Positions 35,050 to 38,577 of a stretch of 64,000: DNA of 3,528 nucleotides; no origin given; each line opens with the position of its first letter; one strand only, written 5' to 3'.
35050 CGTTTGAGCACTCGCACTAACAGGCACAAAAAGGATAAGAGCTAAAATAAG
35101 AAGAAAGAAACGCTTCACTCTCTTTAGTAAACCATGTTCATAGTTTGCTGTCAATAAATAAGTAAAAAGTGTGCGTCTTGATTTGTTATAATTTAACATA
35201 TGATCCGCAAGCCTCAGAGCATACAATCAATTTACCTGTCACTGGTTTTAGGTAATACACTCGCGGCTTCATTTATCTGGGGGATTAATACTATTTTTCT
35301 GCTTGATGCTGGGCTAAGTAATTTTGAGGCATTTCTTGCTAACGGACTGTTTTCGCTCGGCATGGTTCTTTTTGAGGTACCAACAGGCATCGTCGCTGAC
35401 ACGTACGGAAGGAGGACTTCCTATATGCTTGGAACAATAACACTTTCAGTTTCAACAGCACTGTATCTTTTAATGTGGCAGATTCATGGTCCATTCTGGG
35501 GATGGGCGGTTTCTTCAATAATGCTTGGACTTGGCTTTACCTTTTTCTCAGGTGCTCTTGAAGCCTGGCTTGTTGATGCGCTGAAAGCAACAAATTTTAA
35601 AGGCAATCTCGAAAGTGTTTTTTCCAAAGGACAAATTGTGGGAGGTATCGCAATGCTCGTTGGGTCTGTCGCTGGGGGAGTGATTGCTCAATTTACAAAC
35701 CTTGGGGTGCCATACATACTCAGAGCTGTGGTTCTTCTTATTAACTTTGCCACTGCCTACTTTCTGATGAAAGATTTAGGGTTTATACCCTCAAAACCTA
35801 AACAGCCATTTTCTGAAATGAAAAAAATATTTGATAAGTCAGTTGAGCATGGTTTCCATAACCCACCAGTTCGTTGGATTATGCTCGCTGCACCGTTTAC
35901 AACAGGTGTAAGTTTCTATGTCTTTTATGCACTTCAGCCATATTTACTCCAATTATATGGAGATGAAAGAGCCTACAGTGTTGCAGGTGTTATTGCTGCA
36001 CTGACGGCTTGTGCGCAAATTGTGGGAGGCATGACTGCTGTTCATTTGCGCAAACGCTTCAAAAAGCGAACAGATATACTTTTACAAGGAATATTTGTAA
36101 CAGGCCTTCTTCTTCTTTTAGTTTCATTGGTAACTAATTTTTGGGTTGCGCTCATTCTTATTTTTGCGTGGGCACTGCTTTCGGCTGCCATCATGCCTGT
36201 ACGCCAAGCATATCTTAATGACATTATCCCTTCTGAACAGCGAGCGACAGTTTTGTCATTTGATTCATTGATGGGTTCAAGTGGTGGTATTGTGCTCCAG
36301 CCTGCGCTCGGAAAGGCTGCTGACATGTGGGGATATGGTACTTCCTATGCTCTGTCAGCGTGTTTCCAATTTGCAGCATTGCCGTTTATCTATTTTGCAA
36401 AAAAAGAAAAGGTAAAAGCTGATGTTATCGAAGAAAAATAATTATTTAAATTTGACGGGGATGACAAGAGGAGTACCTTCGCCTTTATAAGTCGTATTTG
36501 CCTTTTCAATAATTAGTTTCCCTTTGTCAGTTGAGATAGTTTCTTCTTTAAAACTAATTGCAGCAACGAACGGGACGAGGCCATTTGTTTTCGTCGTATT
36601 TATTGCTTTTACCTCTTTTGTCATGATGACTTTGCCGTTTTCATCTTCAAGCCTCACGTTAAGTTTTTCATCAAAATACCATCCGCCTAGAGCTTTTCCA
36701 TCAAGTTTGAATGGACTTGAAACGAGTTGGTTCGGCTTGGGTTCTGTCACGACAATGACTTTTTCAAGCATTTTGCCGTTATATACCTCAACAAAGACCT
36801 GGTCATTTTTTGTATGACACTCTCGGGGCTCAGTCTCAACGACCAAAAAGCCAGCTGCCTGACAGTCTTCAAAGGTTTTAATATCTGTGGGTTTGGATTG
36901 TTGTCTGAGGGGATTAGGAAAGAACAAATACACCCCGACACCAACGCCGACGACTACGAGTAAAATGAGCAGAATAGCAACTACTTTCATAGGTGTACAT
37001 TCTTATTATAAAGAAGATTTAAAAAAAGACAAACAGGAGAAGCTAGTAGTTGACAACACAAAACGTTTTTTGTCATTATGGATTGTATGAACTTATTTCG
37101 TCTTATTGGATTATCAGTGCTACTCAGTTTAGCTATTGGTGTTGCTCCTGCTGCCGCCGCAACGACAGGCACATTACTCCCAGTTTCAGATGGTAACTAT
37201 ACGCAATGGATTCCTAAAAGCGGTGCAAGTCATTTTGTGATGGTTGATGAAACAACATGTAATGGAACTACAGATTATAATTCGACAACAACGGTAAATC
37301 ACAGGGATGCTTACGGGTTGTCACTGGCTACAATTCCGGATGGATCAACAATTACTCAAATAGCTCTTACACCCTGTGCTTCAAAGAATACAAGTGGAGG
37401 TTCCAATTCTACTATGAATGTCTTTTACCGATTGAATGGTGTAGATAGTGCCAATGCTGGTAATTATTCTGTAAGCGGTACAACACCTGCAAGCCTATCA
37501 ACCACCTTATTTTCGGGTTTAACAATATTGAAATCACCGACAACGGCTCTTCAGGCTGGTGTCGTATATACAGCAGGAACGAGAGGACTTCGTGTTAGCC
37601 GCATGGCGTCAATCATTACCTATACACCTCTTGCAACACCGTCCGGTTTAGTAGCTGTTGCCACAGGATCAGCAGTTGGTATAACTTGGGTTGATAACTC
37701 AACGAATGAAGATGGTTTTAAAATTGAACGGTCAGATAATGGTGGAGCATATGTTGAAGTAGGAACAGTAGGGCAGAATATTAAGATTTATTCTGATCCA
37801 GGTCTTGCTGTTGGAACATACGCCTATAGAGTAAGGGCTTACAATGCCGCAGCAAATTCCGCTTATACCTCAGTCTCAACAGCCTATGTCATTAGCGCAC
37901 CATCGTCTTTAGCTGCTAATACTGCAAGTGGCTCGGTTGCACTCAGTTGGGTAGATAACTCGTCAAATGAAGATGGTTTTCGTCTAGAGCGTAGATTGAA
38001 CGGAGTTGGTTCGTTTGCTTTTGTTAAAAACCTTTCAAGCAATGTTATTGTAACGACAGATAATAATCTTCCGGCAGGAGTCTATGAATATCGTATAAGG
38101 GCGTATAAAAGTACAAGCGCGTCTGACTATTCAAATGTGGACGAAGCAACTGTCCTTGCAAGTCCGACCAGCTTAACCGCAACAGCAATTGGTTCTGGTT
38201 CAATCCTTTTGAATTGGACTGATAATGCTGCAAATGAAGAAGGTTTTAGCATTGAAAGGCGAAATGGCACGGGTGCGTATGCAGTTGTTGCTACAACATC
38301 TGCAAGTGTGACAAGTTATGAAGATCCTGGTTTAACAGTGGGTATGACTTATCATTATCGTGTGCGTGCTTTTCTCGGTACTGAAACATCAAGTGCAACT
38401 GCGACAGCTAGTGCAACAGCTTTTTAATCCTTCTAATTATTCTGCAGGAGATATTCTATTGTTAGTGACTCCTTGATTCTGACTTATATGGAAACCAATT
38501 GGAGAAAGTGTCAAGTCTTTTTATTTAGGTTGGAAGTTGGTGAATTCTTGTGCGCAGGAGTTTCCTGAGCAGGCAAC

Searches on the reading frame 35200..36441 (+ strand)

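Call 52: search_protein_families(library=pfam, proteins=[window:35200-36441:+], max_evalue=0.00001)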
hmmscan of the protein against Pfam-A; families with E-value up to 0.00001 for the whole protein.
window:35200-36441:+ (413 aa): 1 family
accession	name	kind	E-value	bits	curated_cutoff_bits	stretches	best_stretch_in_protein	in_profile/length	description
PF07690.21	MFS_1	-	2.5e-32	112.6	33.4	2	16-286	5-268/347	Major Facilitator Superfamily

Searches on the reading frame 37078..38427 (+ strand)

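Call 52: search_protein_families(library=pfam, proteins=[window:37078-38427:+], max_evalue=0.00001)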
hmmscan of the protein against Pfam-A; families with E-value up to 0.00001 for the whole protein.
window:37078-38427:+ (449 aa): 1 family
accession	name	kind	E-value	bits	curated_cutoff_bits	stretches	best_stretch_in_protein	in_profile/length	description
PF00041.27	fn3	-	3.8e-14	53.1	25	1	362-439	2-79/84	Fibronectin type III domain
